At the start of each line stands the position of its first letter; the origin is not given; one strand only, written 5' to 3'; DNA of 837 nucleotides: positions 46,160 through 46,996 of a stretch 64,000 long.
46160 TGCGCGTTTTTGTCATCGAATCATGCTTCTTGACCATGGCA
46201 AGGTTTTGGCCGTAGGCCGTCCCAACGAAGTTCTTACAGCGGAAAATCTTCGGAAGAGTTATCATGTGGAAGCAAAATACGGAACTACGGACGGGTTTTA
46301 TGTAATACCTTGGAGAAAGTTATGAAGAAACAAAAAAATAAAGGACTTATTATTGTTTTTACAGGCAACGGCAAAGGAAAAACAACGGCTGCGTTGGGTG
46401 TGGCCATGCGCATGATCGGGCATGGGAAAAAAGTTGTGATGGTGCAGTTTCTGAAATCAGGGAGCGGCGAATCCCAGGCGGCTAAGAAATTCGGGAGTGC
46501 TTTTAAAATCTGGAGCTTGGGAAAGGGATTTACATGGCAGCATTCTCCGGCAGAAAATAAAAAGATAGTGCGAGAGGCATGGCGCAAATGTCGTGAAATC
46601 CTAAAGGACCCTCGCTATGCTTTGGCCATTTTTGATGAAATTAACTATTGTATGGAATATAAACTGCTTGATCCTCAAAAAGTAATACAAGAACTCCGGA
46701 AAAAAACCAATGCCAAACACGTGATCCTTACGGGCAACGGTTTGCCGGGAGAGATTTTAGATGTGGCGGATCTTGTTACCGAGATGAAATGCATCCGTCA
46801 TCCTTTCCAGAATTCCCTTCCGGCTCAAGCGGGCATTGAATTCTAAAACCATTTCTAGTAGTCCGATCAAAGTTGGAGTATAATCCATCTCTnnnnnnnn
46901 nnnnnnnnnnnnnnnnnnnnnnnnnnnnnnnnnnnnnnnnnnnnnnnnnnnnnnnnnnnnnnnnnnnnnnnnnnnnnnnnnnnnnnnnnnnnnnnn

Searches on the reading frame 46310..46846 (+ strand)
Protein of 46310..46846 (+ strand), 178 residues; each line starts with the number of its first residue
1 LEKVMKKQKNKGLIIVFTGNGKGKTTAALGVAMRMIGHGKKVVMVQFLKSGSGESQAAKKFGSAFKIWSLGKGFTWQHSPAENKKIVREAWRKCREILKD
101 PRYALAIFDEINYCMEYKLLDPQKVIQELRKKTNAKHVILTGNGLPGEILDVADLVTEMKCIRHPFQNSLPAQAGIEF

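Call 9: search_protein_families(library=pfam, proteins=[window:46310-46846:+], max_evalue=0.01)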
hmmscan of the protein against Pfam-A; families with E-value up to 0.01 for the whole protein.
window:46310-46846:+ (178 aa): 2 families
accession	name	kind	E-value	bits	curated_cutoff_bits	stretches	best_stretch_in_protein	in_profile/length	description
PF02572.21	CobA_CobO_BtuR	-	7.7e-58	195.9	25.7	1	10-178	1-172/172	ATP:corrinoid adenosyltransferase BtuR/CobO/CobP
PF20720.3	nSTAND3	-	0.008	16.3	27.2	0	2-46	8-52/155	Novel STAND NTPase 3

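Call 10: search_protein_families(library=ncbifam, proteins=[window:46310-46846:+], max_evalue=0.01)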
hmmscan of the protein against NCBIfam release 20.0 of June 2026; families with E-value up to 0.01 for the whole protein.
window:46310-46846:+ (178 aa): 5 families
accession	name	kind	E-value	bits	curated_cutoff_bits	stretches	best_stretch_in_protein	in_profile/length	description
NF004637.0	PRK05986.1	subfamily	1.7e-59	200.8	185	1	2-178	19-197/197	cob(I)yrinic acid a,c-diamide adenosyltransferase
TIGR00708.1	cobA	equivalog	4.8e-54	182.8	167.75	1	8-178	2-177/177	cob(I)yrinic acid a,c-diamide adenosyltransferase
NF005648.0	PRK07414.1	equivalog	1.3e-22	80.2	248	1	11-160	21-173/178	P-loop NTPase family protein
NF005647.0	PRK07413.1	equivalog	1.3e-20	73.5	426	2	84-170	107-193/382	cob(I)yrinic acid a,c-diamide adenosyltransferase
TIGR01587.1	cas3_core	equivalog_domain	0.0074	15.5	102.45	0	103-153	125-167/358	CRISPR-associated helicase Cas3'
